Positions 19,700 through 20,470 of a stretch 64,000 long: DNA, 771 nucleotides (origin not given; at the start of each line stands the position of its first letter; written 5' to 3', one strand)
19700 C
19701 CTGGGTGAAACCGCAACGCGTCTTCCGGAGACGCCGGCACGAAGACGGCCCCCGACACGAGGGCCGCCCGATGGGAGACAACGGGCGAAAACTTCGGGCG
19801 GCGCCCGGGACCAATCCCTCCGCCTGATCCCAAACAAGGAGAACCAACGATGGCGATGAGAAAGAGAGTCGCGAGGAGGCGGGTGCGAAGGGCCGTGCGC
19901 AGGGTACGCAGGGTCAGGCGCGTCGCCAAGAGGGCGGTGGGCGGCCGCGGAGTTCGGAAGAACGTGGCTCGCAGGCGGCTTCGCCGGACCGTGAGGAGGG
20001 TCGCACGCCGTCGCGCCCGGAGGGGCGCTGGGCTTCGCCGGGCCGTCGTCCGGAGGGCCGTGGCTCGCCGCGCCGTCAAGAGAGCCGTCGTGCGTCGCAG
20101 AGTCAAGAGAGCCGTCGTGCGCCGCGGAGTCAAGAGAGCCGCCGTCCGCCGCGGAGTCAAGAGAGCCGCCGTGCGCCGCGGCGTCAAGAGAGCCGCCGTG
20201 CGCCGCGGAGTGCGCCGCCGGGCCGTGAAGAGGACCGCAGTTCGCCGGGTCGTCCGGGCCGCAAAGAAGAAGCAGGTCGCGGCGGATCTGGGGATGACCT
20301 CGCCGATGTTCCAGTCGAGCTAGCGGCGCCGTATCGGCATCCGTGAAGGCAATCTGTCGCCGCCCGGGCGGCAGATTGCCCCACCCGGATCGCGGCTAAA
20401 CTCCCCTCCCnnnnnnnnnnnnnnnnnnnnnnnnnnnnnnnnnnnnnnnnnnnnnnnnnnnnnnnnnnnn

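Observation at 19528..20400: Orphan poly-arginine tandem-repeat protein with its own leader, strong SD and hairpin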

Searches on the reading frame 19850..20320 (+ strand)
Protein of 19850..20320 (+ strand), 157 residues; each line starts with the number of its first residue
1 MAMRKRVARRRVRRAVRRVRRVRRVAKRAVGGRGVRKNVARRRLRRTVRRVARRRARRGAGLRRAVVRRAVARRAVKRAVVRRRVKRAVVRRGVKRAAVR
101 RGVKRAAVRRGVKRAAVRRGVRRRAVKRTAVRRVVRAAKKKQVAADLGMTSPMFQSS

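Call 7: search_protein_families(library=pfam, proteins=[window:19850-20320:+], max_evalue=10)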
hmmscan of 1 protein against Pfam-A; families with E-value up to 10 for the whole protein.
window:19850-20320:+ (157 aa): 0 families
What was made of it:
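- On Hc2 / HctB (Pfam PF07382, NCBIfam NF038052): Pfam gives no family at E<=10 for the window protein (call 7).
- On HU with basic C-terminal extension (HupB/MDP1 type): There is no Pfam domain (call 7).
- Closest known: C-terminal basic tail of actinobacterial HU. Different: The window protein has no HU fold (PF00216 absent, call 7) and consists of the tail only.
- Pfam gives nothing at E<=10 (call 7).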

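Call 8: find_homologous_proteins(query=window:19850-20320:+, max_evalue=0.01)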
Query window:19850-20320:+ (157 aa): 9 proteins with E <= 0.01 among 8000 candidates.
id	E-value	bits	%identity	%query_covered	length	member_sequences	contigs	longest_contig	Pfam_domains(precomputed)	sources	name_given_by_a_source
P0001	1.2e-7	50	-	-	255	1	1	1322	-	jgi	jgi:hypothetical protein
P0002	7.0e-7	48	-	-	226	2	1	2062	-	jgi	jgi:hypothetical protein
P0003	3.5e-6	45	-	-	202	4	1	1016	-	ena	-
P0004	8.7e-5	41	75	5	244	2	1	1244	-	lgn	-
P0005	9.2e-5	41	-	-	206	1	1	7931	-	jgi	jgi:hypothetical protein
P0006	1.5e-4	40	-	-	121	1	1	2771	-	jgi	jgi:hypothetical protein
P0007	5.4e-4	38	51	45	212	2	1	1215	-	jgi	jgi:hypothetical protein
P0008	9.0e-4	38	61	20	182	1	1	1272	-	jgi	jgi:hypothetical protein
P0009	3.4e-3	36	64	23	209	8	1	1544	-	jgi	-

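Call 12: find_encoding_contigs(protein=P0005, flank=8000)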
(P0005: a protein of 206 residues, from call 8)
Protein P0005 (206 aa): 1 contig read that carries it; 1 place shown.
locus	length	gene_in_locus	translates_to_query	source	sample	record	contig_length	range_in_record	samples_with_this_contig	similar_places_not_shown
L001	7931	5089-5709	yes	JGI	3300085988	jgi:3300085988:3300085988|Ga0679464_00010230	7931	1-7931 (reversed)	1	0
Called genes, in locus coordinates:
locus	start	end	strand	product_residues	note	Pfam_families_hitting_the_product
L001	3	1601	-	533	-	?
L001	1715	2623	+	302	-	PF00126:HTH_1, PF03466:LysR_substrate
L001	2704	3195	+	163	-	-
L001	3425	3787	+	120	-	-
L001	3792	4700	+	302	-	PF05235:CHAD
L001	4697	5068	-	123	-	-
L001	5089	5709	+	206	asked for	-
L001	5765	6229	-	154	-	PF00583:Acetyltransf_1, PF13673:Acetyltransf_10, PF13508:Acetyltransf_7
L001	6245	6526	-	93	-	-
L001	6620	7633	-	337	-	-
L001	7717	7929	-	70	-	?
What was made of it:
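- One subfamily-2 member (L001) lies beside a CHAD-domain gene, a family linked to polyP granules (call 12).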

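Call 13: find_encoding_contigs(protein=P0006, flank=5000)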
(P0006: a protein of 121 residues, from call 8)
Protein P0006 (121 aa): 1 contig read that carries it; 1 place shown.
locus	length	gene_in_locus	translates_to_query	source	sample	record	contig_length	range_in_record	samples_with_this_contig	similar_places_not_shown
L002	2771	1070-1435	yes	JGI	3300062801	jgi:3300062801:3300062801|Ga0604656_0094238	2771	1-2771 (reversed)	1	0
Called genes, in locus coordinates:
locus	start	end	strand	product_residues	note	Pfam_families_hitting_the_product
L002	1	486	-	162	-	?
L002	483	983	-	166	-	PF00903:Glyoxalase, PF13669:Glyoxalase_4 (faint), PF18029:Glyoxalase_6, PF22677:Ble-like_N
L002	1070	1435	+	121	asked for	-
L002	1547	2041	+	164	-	-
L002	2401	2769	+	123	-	?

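Call 14: find_encoding_contigs(protein=window:19850-20320:+, flank=10000)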
Protein window:19850-20320:+ (157 aa): no gene with exactly this product is on record in the collection.
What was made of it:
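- Tried and rejected: An exact-sequence lookup of the protein in public assemblies found no record (call 14).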

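Call 18: search_protein_families(library=ncbifam, proteins=[window:19850-20320:+], max_evalue=10)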
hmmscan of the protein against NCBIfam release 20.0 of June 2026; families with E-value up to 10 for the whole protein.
window:19850-20320:+ (157 aa): 1 family
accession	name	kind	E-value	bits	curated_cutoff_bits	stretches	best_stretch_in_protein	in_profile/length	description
NF038053.1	hist_H1_lk_Burk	equivalog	0.049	13.9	80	1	5-145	12-155/195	histone H1-like DNA-binding protein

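Call 19: search_protein_families(library=phrogs, proteins=[window:19850-20320:+], max_evalue=10)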
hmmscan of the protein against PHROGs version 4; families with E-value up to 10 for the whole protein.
window:19850-20320:+ (157 aa): 0 families

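Call 20: search_solved_structures(query=window:19850-20320:+, max_evalue=10)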
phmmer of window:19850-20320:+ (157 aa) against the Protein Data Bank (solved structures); distinct sequences matched with E-value up to 10: 1.
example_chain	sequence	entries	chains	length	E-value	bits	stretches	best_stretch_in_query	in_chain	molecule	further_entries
7oya_N1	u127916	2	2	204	3.5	11.3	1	13-64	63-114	Ribosomal protein L15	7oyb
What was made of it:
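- There is no similarity to any ribosomal or RNA-binding family: the best PDB hit is ribosomal L15 at E = 3.5, which is noise (call 20).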

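Call 29: find_related_loci(query=window:19850-20320:+, collection=genome_contigs, flank=5000)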
Query window:19850-20320:+ (157 aa) in genome_contigs; peptide patterns used: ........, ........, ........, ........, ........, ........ (x = any residue, [..] = any of these).
600 stretches matched a pattern (row limit reached: there are more); 3 encode a relative of the query (tblastn E <= 1e-3); 3 distinct loci.
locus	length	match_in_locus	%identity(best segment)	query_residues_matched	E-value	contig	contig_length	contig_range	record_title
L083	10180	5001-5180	90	102-157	2e-25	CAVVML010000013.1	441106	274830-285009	MAG: uncultured Acidobacteriota bacterium isolate MFD09267.bin.2.131 genome assembly, contig: contig_17925, whole genome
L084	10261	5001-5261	60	30-136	3e-10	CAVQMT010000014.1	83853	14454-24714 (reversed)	MAG: uncultured Acidobacteriota bacterium isolate MFD00072.bin.2.96 genome assembly, contig: contig_1734, whole genome s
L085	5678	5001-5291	46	30-137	3e-9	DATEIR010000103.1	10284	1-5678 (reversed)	MAG TPA_asm: Gemmatimonadales bacterium isolate SMAG_U8843 k141_1005392, whole genome shotgun sequence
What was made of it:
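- Tried and rejected: With the single protein it was swamped by chance pattern matches: 600 stretches, of which only 3 were true (call 29).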

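Call 34: search_protein_representatives(protein=window:19850-20320:+)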
Query: 157 residues. Proteins with E-value up to 0.001 (for the whole library): 22; up to 1e-10: 0; up to 1e-30: 0. The best 22 are listed.
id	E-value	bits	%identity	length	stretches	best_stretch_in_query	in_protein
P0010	1.4e-10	57.9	31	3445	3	66-136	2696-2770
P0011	2.2e-08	50.8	29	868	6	73-121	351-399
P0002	2.2e-07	47.6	62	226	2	64-148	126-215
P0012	2.8e-07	47.2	59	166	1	61-133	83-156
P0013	3.2e-07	47.1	66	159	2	58-111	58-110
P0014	3.9e-07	46.8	58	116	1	48-157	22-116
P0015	1.0e-06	45.4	46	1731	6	69-135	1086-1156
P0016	3.5e-06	43.7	38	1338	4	64-126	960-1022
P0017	7.1e-06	42.7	52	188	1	3-125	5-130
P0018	7.3e-06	42.6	50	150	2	47-140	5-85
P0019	8.3e-06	42.5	36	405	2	60-148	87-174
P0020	2.1e-05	41.1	42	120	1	23-119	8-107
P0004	2.8e-05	40.8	55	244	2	64-128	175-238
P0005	2.9e-05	40.7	49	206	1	18-146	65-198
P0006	4.7e-05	40.0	45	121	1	68-152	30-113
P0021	2.9e-04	37.5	39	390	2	58-130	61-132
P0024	6.4e-04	36.4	46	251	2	66-120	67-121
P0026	9.5e-04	35.8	31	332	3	47-129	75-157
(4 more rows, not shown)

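Call 39: search_protein_families(library=pfam, proteins=[P0010, P0011, P0015, P0016, P0019, P0021, P0024, P0026], max_evalue=0.001)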
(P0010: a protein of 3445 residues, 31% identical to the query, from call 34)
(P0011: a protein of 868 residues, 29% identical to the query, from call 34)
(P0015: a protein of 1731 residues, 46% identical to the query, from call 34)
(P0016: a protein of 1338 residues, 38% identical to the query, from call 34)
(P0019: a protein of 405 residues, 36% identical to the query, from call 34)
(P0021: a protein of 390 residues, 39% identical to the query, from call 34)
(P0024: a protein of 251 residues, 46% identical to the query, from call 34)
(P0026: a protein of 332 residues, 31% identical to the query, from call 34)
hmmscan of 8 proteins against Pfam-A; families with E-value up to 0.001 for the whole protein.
P0010 (3445 aa): 1 family
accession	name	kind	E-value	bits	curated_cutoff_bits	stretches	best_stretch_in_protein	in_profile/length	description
PF00271.37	Helicase_C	-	1.5e-11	44.9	23.5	1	1050-1181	7-109/110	Helicase conserved C-terminal domain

P0011 (868 aa): 1 family
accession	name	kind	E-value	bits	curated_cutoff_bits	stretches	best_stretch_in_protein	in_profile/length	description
PF03547.23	Mem_trans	-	9.8e-63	212.3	25.7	2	597-859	132-343/343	Membrane transport protein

P0015 (1731 aa): 1 family
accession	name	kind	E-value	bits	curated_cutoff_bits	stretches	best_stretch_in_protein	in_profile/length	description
PF07197.17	DUF1409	-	0.00081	19.6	29.2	0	1337-1355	5-23/48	Protein of unknown function (DUF1409)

P0016 (1338 aa): 0 families

P0019 (405 aa): 2 families
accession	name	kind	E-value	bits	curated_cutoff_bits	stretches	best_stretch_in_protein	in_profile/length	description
PF05974.18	DUF892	-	2.8e-26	92.9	23.7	1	176-328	2-155/159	Domain of unknown function (DUF892)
PF07382.16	HC2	-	9e-06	26.4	40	1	13-164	19-166/194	Histone H1-like nucleoprotein HC2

P0021 (390 aa): 0 families

P0024 (251 aa): 0 families

P0026 (332 aa): 2 families
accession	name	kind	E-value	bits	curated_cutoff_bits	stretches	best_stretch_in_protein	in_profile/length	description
PF07382.16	HC2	-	1.9e-06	28.6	40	1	7-184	7-180/194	Histone H1-like nucleoprotein HC2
PF01258.23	zf-dskA_traR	-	6.5e-05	23.3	24.9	1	309-328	13-32/36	Prokaryotic dksA/traR C4-type zinc finger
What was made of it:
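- Tried and rejected: The large proteins in the phmmer list (a helicase, a membrane transporter) were treated as compositional hits (call 39).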

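Call 40: find_homologous_proteins(query=A1, max_evalue=0.001)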
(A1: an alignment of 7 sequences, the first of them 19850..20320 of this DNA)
Query A1 (7 sequences) (157 aa, profile of the alignment): 108 proteins with E <= 0.001 among 8000 candidates.
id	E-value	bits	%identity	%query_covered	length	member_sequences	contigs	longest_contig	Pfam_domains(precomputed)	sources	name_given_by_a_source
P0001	2.1e-29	120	-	-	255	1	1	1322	-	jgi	jgi:hypothetical protein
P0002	1.6e-27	114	-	-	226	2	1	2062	-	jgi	jgi:hypothetical protein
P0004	1.5e-24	104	-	-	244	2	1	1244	-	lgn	-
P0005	4.5e-21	93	-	-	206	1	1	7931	-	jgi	jgi:hypothetical protein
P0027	6.7e-21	93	-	-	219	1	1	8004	PF07382.17,PF00216.27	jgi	jgi:DNA-binding protein HU-beta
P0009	1.5e-20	92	-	-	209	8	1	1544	-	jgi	-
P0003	1.1e-19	89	-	-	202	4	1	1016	-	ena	-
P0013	1.4e-14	72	57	55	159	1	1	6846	-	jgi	-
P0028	4.3e-14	71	-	-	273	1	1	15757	-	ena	-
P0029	3.0e-12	65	-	-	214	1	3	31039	PF00216.27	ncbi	ncbi:MAG: HU family DNA-binding protein [Mycobacterium sp.]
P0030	1.8e-11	62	-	-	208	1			PF00216.27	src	-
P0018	2.2e-10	59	40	13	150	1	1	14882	-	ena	-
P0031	2.4e-10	59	-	-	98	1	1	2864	-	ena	-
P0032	3.0e-10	58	-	-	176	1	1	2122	-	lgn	-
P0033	3.4e-10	58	-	-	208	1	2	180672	PF00216.27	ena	-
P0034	7.2e-10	57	-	-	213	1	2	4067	PF00216.27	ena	-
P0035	1.2e-9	56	-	-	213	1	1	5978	PF00216.27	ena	-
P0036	1.5e-9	56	-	-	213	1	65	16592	PF00216.27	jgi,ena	jgi:DNA-binding protein HU-beta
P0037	1.5e-9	56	-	-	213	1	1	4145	PF00216.27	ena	-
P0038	2.4e-9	55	-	-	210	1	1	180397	PF07382.17,PF00216.27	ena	-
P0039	4.6e-9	54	-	-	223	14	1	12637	PF00216.27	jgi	jgi:DNA-binding protein HU-beta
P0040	4.6e-9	54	-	-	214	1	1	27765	PF00216.27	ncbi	ncbi:MAG: HU family DNA-binding protein [Mycobacterium sp.]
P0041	4.6e-9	54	-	-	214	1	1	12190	PF00216.27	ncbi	ncbi:MAG: HU family DNA-binding protein [Mycobacterium sp.]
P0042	5.6e-9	54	-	-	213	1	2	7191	PF00216.27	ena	-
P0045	1.3e-8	53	-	-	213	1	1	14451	PF00216.27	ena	-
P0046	1.5e-8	53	-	-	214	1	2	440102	PF00216.27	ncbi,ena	-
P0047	2.0e-8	52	-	-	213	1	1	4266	PF00216.27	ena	-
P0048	2.2e-8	52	-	-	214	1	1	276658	PF00216.27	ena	-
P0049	2.4e-8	52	56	22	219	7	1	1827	PF07382.17,PF00216.27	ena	-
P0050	2.8e-8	52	57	18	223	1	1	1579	PF00216.27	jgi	-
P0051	7.7e-8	50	-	-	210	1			PF07382.17,PF00216.27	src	-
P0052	8.0e-8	50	-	-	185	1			PF00216.27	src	-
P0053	1.0e-7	50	-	-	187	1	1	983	PF00216.27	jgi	jgi:DNA-binding protein HU-beta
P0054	1.2e-7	50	-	-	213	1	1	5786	PF00216.27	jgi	jgi:DNA-binding protein HU-beta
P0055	2.5e-7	49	-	-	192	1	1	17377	PF00216.27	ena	-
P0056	3.8e-7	48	-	-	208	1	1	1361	PF00216.27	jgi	jgi:DNA-binding protein HU-beta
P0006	5.4e-7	48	-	-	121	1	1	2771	-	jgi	jgi:hypothetical protein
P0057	5.8e-7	48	-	-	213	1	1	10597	PF00216.27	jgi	jgi:DNA-binding protein HU-beta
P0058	6.4e-7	47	-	-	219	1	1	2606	PF00216.27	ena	-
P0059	1.1e-6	47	-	-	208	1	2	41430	PF00216.27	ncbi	-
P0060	1.1e-6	47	-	-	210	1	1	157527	PF00216.27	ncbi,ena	-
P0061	1.2e-6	47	-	-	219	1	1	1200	PF00216.27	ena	-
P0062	1.5e-6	46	-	-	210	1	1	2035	PF07382.17,PF00216.27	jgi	jgi:DNA-binding protein HU-beta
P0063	1.6e-6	46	50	66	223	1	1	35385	PF00216.27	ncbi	-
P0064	1.6e-6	46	-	-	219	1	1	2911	PF00216.27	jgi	jgi:DNA-binding protein HU-beta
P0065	1.7e-6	46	-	-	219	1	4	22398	PF00216.27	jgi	jgi:DNA-binding protein HU-beta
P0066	2.1e-6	46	-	-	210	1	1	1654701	PF07382.17,PF00216.27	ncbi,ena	-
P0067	2.4e-6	46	-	-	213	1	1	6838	PF00216.27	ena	-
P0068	2.8e-6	45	-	-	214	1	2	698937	PF00216.27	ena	-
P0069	3.1e-6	45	-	-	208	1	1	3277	PF00216.27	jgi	jgi:DNA-binding protein HU-beta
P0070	3.4e-6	45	-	-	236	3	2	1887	PF00216.27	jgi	jgi:DNA-binding protein HU-beta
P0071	4.1e-6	45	-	-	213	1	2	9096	PF00216.27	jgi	jgi:DNA-binding protein HU-beta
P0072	4.2e-6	45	-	-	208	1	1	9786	PF00216.27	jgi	jgi:DNA-binding protein HU-beta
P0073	4.5e-6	45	52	13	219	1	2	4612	PF00216.27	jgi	jgi:DNA-binding protein HU-beta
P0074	4.6e-6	45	-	-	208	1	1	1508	PF00216.27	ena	-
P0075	5.8e-6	44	-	-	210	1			PF07382.17,PF00216.27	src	-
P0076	6.4e-6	44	-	-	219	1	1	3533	PF00216.27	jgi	jgi:DNA-binding protein HU-beta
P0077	6.7e-6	44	-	-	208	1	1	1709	PF00216.27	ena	-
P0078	7.1e-6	44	-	-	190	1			PF00216.27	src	-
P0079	7.4e-6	44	-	-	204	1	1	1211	PF00216.27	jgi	jgi:DNA-binding protein HU-beta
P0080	7.5e-6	44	-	-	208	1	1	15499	PF00216.27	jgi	jgi:DNA-binding protein HU-beta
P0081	9.0e-6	44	-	-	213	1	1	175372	PF00216.27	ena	-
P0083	1.0e-5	43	36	38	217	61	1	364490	PF00216.27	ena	-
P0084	1.2e-5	43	-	-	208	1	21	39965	PF00216.27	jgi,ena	jgi:DNA-binding protein HU-beta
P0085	1.4e-5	43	-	-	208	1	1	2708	PF00216.27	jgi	jgi:DNA-binding protein HU-beta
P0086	1.7e-5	43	-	-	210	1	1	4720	PF00216.27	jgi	jgi:DNA-binding protein HU-beta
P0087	2.1e-5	42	-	-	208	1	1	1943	PF00216.27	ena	-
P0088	2.7e-5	42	-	-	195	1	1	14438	PF00216.27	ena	-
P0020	2.8e-5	42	39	69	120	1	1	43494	-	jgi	jgi:hypothetical protein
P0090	3.6e-5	42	-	-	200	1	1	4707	PF00216.27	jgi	jgi:DNA-binding protein HU-beta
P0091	3.8e-5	42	-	-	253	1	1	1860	PF00072.31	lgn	-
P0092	4.5e-5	41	-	-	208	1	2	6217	PF00216.27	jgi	jgi:DNA-binding protein HU-beta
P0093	5.9e-5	41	-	-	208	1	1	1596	PF00216.27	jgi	jgi:DNA-binding protein HU-beta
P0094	5.9e-5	41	-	-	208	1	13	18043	PF00216.27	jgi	jgi:DNA-binding protein HU-beta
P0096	6.3e-5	41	48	57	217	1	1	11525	PF00216.27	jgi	jgi:DNA-binding protein HU-beta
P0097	6.8e-5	41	-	-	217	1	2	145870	PF00216.27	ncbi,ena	-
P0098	7.9e-5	41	-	-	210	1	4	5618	PF07382.17,PF00216.27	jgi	jgi:DNA-binding protein HU-beta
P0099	9.1e-5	40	-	-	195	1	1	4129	PF00216.27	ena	-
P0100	9.2e-5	40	-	-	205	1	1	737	PF07382.17,PF00216.27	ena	-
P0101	9.3e-5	40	48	21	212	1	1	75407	PF00216.27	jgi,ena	-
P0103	1.4e-4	40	-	-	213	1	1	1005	PF00216.27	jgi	jgi:DNA-binding protein HU-beta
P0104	1.7e-4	40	-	-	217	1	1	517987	PF00216.27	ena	-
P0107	2.4e-4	39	-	-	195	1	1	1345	PF00216.27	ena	-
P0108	3.3e-4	39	-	-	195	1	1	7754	PF00216.27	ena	-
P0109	3.6e-4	38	-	-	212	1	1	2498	PF00216.27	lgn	-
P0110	3.7e-4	38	-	-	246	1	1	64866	PF07382.17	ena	-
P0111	3.8e-4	38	44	32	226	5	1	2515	PF00216.27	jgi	jgi:DNA-binding protein HU-beta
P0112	4.4e-4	38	-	-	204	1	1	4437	PF00216.27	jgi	jgi:DNA-binding protein HU-beta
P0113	6.4e-4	38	-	-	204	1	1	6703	PF00216.27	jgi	jgi:DNA-binding protein HU-beta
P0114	7.5e-4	37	-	-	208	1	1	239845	PF00216.27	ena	-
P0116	8.9e-4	37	-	-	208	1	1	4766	PF00216.27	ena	-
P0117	9.2e-4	37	-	-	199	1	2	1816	PF00216.27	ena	-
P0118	9.4e-4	37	-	-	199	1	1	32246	PF00216.27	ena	-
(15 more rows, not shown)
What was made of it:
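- On HU with basic C-terminal extension (HupB/MDP1 type): Profile A1 matches the HU tails at E down to 6.7e-21 (call 40).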

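Call 43: find_encoding_contigs(protein=P0018, flank=6000, max_places=2)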
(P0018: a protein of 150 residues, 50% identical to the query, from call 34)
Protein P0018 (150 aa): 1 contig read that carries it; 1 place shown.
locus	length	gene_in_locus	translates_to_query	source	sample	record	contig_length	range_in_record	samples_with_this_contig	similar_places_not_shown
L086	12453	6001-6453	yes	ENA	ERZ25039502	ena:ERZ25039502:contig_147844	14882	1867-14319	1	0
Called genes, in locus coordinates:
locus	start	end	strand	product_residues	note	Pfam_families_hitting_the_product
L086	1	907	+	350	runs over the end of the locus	PF00491:Arginase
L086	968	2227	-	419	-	PF00682:HMGL-like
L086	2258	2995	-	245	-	PF00491:Arginase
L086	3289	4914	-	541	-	PF00496:SBP_bac_5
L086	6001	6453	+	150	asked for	-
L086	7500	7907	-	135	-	-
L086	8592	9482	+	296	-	PF00497:SBP_bac_3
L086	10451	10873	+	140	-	PF00528:BPD_transp_1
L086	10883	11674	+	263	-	PF02463:SMC_N (faint), PF00005:ABC_tran, PF13304:AAA_21 (faint)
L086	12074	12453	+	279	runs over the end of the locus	PF00266:Aminotran_5 (weak), PF03841:SelA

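Call 44: find_encoding_contigs(protein=P0020, flank=6000, max_places=2)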
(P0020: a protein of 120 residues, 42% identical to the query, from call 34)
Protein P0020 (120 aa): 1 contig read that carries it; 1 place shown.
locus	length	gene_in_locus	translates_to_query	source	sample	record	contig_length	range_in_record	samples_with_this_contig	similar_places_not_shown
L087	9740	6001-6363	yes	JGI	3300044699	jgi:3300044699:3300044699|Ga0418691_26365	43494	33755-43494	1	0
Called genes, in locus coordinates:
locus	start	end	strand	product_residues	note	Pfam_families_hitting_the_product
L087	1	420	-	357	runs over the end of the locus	PF10851:DUF2652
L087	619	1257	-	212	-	-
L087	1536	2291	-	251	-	PF25164:CoiA_N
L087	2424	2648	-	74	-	-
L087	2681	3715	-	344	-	-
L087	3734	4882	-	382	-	PF00089:Trypsin, PF13365:Trypsin_2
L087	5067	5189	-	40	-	-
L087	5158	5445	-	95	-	-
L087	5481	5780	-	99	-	-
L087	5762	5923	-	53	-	-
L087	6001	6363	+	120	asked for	-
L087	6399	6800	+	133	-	-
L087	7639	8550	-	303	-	PF00255:GSHPx (faint), PF00578:AhpC-TSA, PF08534:Redoxin, PF00085:Thioredoxin, PF13905:Thioredoxin_8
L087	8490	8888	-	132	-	-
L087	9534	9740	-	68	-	?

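Call 45: find_encoding_contigs(protein=P0013, flank=6000, max_places=2)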
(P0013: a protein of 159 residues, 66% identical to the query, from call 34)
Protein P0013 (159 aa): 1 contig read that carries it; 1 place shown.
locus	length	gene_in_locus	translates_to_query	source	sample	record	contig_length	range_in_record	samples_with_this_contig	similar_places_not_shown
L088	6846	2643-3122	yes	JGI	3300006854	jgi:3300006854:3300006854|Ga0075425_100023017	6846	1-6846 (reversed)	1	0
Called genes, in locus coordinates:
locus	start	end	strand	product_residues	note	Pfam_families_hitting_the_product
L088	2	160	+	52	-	?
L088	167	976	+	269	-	PF03994:DUF350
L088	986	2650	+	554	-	PF01564:Spermine_synth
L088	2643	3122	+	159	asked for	-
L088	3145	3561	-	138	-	PF19649:DUF6152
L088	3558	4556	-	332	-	-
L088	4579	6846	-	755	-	?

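Call 53: predict_structure(alignment_id=A3)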
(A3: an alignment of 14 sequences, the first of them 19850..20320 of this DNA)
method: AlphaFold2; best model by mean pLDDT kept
length: 157 residues; sequences in the alignment: 14
mean_pLDDT: 85.1   pTM: 0.34
mean pLDDT of the five models: 85.1, 80.0, 77.7, 71.8, 68.4
residues with pLDDT >= 90: 74; 70-90: 63; 50-70: 18; < 50: 2
segments of 3 or more residues with pLDDT < 50: none
pLDDT, mean of each block of 10 residues (from residue 1): 82 89 74 66 88 82 87 94 94 92 92 95 93 92 79 54
secondary structure, 60 per line:
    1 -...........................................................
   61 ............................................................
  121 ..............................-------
elements in order: H2-150
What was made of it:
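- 19850..20074 (+): N-terminal basic region (aa 1-75). It is not a recent tandem repeat and is well conserved among orthologues, including a Gly-rich break at about aa 31-34. The pLDDT dips at residues 30-40 in the AlphaFold2 model (call 53).
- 20264..20320 (+): Non-repetitive C-terminal tail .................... It holds the only acidic residue and is the only part predicted non-helical (last 7 residues). The AlphaFold2 model is coil at 151-157 (call 53).
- AlphaFold2 predicts a single helix over residues 2-150 with pLDDT 85 (call 53). The predicted long helix (call 53) resembles arginine-rich-motif peptides.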

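Call 63: search_protein_families(library=padloc, proteins=[window:19850-20320:+], max_evalue=1)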
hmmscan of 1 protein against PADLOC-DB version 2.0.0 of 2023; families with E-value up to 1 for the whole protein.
window:19850-20320:+ (157 aa): 0 families
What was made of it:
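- Tried and rejected: Pfam, PHROGs, PADLOC and a PDB sequence search of the protein gave nothing usable (calls 7, 19, 20, 63).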

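Call 77: find_related_loci(query=window:19850-20320:+, collection=viral_contigs, flank=3000)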
Query window:19850-20320:+ (157 aa) in viral_contigs; peptide patterns used: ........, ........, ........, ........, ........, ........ (x = any residue, [..] = any of these).
48 stretches matched a pattern, but none encodes a relative of the query by tblastn (E <= 1e-3).
